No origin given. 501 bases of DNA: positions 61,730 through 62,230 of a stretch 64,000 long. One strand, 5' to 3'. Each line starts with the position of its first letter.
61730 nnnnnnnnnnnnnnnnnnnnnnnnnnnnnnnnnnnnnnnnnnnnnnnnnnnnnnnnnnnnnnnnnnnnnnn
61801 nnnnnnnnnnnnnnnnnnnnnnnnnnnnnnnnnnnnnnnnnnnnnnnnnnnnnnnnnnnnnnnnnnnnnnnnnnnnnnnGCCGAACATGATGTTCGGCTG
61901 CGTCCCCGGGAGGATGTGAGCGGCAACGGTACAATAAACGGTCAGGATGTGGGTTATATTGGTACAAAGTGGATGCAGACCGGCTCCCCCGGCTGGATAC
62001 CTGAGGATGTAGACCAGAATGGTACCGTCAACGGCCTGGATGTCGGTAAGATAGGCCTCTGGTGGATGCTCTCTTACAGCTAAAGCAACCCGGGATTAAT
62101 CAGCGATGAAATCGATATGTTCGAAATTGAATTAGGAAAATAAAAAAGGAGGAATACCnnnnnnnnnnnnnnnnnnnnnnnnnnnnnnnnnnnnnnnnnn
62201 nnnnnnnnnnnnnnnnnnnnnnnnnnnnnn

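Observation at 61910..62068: Dockerin-like duplicated EF-hand module on a periplasmic-binding-protein fold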

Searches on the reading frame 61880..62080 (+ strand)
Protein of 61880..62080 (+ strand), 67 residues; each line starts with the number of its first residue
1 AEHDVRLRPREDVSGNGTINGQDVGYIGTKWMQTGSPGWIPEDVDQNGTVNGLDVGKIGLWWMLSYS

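Call 3: search_protein_families(library=pfam, proteins=[window:61880-62080:+], max_evalue=10)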
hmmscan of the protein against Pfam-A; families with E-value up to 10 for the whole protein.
window:61880-62080:+ (67 aa): 2 families
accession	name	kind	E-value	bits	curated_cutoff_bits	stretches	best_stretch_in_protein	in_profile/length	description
PF00404.24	Dockerin_1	-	0.00018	22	22.9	2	42-55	2-15/57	Dockerin type I domain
PF00036.39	EF-hand_1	-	0.77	9.9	25.4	0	12-24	10-22/29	EF hand domain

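Call 6: search_protein_families(library=ncbifam, proteins=[window:61880-62080:+], max_evalue=1)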
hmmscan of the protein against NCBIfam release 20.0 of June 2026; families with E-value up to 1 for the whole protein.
window:61880-62080:+ (67 aa): 0 families

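Call 15: find_homologous_proteins(query=window:61895-62080:+, max_evalue=0.001)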
Query seq(62 aa): no candidate shares three 5-residue words with the query. No homologue found.

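Call 25: search_solved_structures(query=window:61880-62080:+, max_evalue=10, show_alignments=3)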
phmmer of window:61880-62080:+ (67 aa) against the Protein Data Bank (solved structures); distinct sequences matched with E-value up to 10: 10.
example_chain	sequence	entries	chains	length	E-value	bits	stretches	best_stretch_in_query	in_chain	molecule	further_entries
9p1i_c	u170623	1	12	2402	0.00015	25.3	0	34-54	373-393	VopV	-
1ohz_B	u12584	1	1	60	0.027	18.2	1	12-58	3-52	ENDO-1,4-BETA-XYLANASE Y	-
2ccl_B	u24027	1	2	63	0.028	18.1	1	12-57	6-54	ENDO-1,4-BETA-XYLANASE Y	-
7avh_A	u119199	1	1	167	0.47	14.2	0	17-39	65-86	LPXTG cell wall surface protein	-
2y3n_B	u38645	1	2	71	1.1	13.1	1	9-55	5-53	CELLULOSOMAL FAMILY-48 PROCESSIVE GLYCOSIDE HYDROLASE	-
8x39_A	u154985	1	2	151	1.5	12.6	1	12-60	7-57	Serine protease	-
8x3a_A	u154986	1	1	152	1.5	12.6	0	12-60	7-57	Serine protease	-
6kg9_A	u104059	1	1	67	2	12.2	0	12-25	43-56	And cellulose-binding endoglucanase family 9 CelL ortholog dockerin domain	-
3i9h_A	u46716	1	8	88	2.8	11.8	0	23-47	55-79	Beta and gamma crystallin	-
3iaj_A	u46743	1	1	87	2.9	11.7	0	23-47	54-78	Beta and gamma crystallin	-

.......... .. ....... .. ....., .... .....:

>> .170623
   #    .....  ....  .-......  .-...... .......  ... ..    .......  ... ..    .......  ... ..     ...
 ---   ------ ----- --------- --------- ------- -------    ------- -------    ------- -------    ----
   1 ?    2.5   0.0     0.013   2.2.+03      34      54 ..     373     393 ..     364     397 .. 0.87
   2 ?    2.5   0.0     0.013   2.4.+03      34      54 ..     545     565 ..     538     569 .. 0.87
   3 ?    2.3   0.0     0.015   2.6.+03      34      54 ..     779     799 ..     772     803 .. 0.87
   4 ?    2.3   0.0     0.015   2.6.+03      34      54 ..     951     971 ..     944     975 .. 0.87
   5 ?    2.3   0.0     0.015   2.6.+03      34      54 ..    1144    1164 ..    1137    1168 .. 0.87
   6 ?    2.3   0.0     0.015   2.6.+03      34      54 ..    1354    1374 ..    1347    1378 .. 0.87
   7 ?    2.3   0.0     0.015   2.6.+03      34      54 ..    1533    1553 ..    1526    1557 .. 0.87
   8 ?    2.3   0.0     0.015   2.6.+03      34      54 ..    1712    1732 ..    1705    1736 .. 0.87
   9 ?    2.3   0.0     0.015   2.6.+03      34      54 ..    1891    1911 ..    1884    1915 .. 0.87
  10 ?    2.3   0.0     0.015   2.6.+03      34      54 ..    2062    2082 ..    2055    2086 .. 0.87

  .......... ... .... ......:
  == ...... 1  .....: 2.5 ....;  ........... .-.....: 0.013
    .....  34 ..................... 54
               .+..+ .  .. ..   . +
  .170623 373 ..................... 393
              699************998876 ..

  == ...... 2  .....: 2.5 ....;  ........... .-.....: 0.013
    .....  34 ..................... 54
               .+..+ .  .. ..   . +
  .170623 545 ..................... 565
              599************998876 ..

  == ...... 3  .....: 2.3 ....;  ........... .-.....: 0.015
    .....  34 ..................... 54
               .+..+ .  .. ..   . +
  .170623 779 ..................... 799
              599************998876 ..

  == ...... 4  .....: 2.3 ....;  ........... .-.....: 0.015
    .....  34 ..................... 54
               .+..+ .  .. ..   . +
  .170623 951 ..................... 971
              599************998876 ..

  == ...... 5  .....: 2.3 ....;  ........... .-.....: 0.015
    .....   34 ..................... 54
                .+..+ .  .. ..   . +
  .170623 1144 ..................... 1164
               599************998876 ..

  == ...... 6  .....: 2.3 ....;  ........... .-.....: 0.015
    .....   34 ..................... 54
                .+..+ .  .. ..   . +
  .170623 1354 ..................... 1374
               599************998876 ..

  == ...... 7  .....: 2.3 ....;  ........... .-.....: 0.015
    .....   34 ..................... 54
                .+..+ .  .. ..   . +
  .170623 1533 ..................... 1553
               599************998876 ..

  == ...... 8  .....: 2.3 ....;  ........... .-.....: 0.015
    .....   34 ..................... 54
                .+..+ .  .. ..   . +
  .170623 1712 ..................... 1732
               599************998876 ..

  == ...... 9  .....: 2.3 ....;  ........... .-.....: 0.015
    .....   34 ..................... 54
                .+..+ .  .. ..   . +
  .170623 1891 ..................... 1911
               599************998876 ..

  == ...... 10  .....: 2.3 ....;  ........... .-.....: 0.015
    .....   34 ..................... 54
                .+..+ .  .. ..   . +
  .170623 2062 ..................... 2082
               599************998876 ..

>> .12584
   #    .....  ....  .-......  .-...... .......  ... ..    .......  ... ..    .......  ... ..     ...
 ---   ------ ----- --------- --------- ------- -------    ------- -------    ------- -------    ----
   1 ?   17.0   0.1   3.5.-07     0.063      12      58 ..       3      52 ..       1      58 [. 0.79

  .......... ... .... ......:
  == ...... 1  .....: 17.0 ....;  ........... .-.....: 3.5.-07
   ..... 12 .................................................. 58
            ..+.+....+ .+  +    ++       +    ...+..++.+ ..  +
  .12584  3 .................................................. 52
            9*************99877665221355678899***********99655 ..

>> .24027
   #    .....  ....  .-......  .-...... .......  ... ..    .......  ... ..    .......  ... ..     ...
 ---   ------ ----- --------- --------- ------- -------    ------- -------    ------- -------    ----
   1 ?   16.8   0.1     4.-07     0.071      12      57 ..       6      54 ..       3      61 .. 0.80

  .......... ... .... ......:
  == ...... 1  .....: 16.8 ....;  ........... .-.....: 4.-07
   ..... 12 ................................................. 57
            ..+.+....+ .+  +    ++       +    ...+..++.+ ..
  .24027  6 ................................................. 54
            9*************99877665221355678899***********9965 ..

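Call 27: search_protein_representatives(protein=window:61880-62080:+)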
Query: 67 residues. Proteins with E-value up to 0.001 (for the whole library): 424; up to 1e-10: 11; up to 1e-30: 1. The best 150 are listed.
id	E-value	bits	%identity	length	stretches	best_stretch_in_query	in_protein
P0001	3.8e-38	144.8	100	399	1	1-67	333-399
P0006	1.6e-16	76.1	32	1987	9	3-65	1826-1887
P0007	1.5e-15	73.0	50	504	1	5-66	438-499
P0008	6.0e-15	71.1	43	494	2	6-64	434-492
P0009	4.1e-14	68.4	54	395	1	5-67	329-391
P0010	5.1e-14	68.2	45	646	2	9-58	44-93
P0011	4.2e-13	65.2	44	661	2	6-64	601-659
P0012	2.3e-12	62.9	40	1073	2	10-66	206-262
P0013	4.5e-12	62.0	52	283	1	5-67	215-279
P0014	7.9e-11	58.0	47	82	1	9-63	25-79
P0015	8.3e-11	58.0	41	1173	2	10-63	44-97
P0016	1.5e-10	57.2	32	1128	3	12-63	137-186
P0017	2.5e-10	56.4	49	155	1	5-67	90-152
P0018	4.8e-10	55.5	38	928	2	12-56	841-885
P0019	6.2e-10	55.2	53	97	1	11-65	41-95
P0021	1.3e-09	54.2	53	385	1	4-67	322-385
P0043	1.1e-07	48.0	44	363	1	4-66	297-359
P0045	1.2e-07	47.9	46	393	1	10-66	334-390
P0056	2.7e-07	46.8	48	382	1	9-64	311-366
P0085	1.3e-06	44.6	47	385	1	12-66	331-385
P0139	7.8e-06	42.1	38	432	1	7-66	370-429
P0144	9.9e-06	41.8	44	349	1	5-66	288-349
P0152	1.3e-05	41.5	42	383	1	5-66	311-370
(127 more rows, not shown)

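Call 35: search_solved_structures(query=A2, max_evalue=0.01, show_alignments=2)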
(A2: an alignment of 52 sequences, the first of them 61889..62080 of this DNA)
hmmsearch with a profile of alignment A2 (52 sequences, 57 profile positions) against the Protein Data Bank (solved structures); distinct sequences matched with E-value up to 0.01: 34.
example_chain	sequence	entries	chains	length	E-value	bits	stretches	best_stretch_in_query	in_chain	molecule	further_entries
2y3n_B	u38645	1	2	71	1.1e-11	47.3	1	3-56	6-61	CELLULOSOMAL FAMILY-48 PROCESSIVE GLYCOSIDE HYDROLASE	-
4fl4_A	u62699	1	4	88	1.1e-08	37.7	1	4-52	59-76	Glycoside hydrolase family 9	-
2ccl_B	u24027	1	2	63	5.6e-08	35.4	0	4-21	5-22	ENDO-1,4-BETA-XYLANASE Y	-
1ohz_B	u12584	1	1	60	1.1e-07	34.5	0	5-21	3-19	ENDO-1,4-BETA-XYLANASE Y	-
2b59_B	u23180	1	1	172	1.6e-07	33.9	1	4-56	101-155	Cellulosomal scaffolding protein A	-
2mte_A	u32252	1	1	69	3.8e-07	32.8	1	4-54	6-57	Cellulose 1,4-beta-cellobiosidase (reducing end) CelS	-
1daq_A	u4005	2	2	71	4e-07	32.7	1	4-54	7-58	ENDOGLUCANASE SS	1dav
3kcp_A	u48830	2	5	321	4.9e-07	32.4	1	4-56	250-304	Cellulosomal-scaffolding protein A | Cellulosome anchoring protein cohesin region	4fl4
5g5d_B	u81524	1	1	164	9.4e-07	31.5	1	8-56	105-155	CELLULOSOMAL-SCAFFOLDING PROTEIN A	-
4cj0_A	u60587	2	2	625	1.2e-06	31.2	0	4-52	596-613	ENDOGLUCANASE D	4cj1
1clc_A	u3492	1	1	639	1.2e-06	31.1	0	4-52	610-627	ENDOGLUCANASE CELD; EC: 3.2.1.4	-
3ul4_B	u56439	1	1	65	1.7e-06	30.7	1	3-53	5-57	Cellulosome enzyme, dockerin type I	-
6kg9_A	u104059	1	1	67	2.1e-06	30.4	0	4-22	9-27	And cellulose-binding endoglucanase family 9 CelL ortholog dockerin domain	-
6kgc_B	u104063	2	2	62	4.3e-06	29.4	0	4-22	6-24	And cellulose-binding endoglucanase family 9 CelL ortholog dockerin domain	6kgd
6kge_D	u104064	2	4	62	4.7e-06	29.3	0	4-23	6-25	And cellulose-binding endoglucanase family 9 CelL ortholog dockerin domain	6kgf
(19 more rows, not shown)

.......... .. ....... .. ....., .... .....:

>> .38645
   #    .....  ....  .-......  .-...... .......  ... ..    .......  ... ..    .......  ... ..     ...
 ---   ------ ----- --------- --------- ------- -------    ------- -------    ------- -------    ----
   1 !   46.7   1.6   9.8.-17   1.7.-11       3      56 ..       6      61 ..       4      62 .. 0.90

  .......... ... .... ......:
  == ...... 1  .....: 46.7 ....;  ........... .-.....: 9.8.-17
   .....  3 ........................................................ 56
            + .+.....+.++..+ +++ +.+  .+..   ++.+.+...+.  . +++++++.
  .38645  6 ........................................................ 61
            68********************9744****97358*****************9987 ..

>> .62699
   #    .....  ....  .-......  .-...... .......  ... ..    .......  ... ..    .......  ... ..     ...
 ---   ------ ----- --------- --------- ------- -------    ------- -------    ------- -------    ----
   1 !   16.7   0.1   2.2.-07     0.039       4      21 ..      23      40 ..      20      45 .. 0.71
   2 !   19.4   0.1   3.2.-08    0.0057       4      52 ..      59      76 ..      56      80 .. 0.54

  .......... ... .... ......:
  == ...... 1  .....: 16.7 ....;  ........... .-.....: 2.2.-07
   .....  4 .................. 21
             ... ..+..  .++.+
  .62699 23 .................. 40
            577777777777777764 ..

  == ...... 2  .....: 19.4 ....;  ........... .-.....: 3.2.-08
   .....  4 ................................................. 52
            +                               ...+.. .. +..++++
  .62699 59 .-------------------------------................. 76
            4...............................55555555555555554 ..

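Call 39: predict_structure(alignment_id=A2)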
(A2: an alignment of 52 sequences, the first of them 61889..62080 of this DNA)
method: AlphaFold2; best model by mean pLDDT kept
length: 64 residues; sequences in the alignment: 52
mean_pLDDT: 92.9   pTM: 0.77
mean pLDDT of the five models: 92.9, 92.1, 92.0, 91.9, 91.1
residues with pLDDT >= 90: 54; 70-90: 6; 50-70: 4; < 50: 0
segments of 3 or more residues with pLDDT < 50: none
pLDDT, mean of each block of 10 residues (from residue 1): 80 94 98 98 98 95 79
secondary structure, 60 per line:
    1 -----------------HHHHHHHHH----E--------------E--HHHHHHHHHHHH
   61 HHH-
elements in order: H18-26 H49-63

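Call 43: fold_search(model_id=the predicted structure, library=pdb)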
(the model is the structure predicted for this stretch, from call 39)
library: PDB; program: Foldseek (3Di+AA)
matches with E <= 10: 31; with E <= 0.001: 0
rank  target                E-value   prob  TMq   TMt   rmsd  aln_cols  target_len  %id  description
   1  2y3n_B                1.2e-01  1.00  0.76  0.80   1.5        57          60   19  Type II cohesin-dockerin domain from Bacteroides cellolosolvens (released 2012-01-11)
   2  2ozn_B                1.7e-01  0.98  0.64  0.34   3.1        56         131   20  The Cohesin-Dockerin Complex of NagJ and NagH from Clostridium perfringens (released 2008-05-06)
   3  2ccl_B                2.0e-01  0.89  0.53  0.55   5.1        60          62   28  THE S45A, T46A MUTANT OF THE TYPE I COHESIN-DOCKERIN COMPLEX FROM THE CELLULOSOME OF CLOSTRIDIUM THERMOCELLUM (released 2007-02-13)
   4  4fl4_J                3.5e-01  0.80  0.56  0.55   4.6        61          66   24  Scaffoldin conformation and dynamics revealed by a ternary complex from the Clostridium thermocellum cellulosome (released 2012-06-27)
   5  4fl4_D                4.2e-01  0.80  0.56  0.55   4.4        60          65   23  Scaffoldin conformation and dynamics revealed by a ternary complex from the Clostridium thermocellum cellulosome (released 2012-06-27)
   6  5m0y_B                5.9e-01  0.91  0.56  0.24   3.2        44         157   20  Crystal Structure of the CohScaA-XDocCipB type II complex from Clostridium thermocellum at 1.5Angstrom resolution (released 2017-09-06)
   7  3kcp_A                6.3e-01  0.92  0.64  0.15   3.1        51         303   25  Crystal structure of interacting Clostridium thermocellum multimodular components (released 2010-02-09)
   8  2vn5_B                6.3e-01  0.77  0.57  0.63   4.2        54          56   15  The Clostridium cellulolyticum dockerin displays a dual binding mode for its cohesin partner (released 2008-05-20)
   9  1ohz_B                6.3e-01  0.75  0.55  0.62   3.9        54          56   30  Cohesin-Dockerin complex from the cellulosome of Clostridium thermocellum (released 2003-11-20)
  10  4u3s_B                8.9e-01  0.69  0.54  0.24   3.6        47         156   19  Crystal structure of Coh3ScaB-XDoc_M1ScaA complex: A N-terminal interface mutant of type II Cohesin-X-Dockerin complex (released 2015-07-29)
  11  5k39_B                1.0e+00  0.63  0.55  0.25   4.0        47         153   23  THE TYPE II COHESIN DOCKERIN COMPLEX FROM CLOSTRIDIUM THERMOCELLUM (released 2017-03-29)
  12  4fl4_C                1.2e+00  0.57  0.47  0.11   3.5        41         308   22  Scaffoldin conformation and dynamics revealed by a ternary complex from the Clostridium thermocellum cellulosome (released 2012-06-27)
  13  5g5d_B                1.2e+00  0.63  0.58  0.26   3.5        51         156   22  Crystal Structure of the CohScaC2-XDocCipA type II complex from Clostridium thermocellum (released 2017-04-05)
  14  4fl4_G                1.2e+00  0.47  0.53  0.51   4.4        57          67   24  Scaffoldin conformation and dynamics revealed by a ternary complex from the Clostridium thermocellum cellulosome (released 2012-06-27)
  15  2vn6_B                1.2e+00  0.41  0.52  0.52   4.0        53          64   17  The Clostridium cellulolyticum dockerin displays a dual binding mode for its cohesin partner (released 2008-05-13)
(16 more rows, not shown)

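Call 72: list_cluster_members(proteins=[P0009, P0021, P0043, P0045, P0056, P0085, P0139, P0144, P0152, P0007])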
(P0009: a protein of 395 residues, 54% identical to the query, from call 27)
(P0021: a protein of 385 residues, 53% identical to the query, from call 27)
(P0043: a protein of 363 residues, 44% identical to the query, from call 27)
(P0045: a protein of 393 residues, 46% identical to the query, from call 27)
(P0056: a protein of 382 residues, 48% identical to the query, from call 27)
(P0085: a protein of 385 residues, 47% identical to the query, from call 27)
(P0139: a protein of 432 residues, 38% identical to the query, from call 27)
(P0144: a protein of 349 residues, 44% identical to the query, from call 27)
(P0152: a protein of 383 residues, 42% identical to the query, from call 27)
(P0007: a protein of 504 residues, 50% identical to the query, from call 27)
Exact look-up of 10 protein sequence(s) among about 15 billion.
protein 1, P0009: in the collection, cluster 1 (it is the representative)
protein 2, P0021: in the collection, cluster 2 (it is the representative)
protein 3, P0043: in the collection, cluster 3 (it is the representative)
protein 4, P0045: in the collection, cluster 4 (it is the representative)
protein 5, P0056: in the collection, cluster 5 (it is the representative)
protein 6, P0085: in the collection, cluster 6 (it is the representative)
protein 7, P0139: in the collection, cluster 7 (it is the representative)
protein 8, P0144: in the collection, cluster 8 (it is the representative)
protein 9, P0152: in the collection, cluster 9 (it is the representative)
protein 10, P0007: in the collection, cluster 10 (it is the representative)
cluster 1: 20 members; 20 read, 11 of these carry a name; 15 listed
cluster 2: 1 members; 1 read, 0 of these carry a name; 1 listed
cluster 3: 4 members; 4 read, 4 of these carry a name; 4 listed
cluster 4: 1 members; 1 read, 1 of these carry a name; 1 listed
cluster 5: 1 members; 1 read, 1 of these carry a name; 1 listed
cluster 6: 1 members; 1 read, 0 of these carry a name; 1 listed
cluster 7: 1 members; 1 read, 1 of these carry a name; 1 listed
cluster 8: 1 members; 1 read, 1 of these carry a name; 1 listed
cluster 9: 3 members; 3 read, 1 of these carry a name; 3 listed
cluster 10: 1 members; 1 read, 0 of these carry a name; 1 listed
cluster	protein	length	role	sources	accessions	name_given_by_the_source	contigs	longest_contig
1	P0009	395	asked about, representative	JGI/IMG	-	ABC-type phosphate transport system substrate-binding protein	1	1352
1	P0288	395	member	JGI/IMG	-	ABC-type phosphate transport system substrate-binding protein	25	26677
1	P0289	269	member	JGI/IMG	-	ABC-type phosphate transport system substrate-binding protein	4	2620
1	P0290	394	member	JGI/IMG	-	ABC-type phosphate transport system substrate-binding protein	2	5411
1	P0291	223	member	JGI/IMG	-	ABC-type phosphate transport system substrate-binding protein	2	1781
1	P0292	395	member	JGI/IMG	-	ABC-type phosphate transport system substrate-binding protein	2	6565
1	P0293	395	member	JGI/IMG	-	ABC-type phosphate transport system substrate-binding protein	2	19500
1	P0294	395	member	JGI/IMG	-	ABC-type phosphate transport system substrate-binding protein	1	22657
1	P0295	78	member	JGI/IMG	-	surface antigen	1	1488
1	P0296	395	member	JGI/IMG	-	ABC-type phosphate transport system substrate-binding protein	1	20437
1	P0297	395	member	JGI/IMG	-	ABC-type phosphate transport system substrate-binding protein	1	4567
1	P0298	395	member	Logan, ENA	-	-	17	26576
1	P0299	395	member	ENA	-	-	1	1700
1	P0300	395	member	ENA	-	-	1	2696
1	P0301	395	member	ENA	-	-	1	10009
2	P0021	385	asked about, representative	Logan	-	-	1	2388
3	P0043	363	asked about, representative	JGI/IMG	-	phosphate transport system substrate-binding protein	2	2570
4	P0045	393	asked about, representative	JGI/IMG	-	phosphate transport system substrate-binding protein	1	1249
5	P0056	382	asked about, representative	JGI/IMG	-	phosphate transport system substrate-binding protein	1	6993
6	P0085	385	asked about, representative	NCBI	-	-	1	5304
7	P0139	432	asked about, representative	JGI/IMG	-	ABC-type phosphate transport system substrate-binding protein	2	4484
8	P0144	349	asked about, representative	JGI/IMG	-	phosphate transport system substrate-binding protein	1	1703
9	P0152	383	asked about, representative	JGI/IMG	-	ABC-type phosphate transport system substrate-binding protein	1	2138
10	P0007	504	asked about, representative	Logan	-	-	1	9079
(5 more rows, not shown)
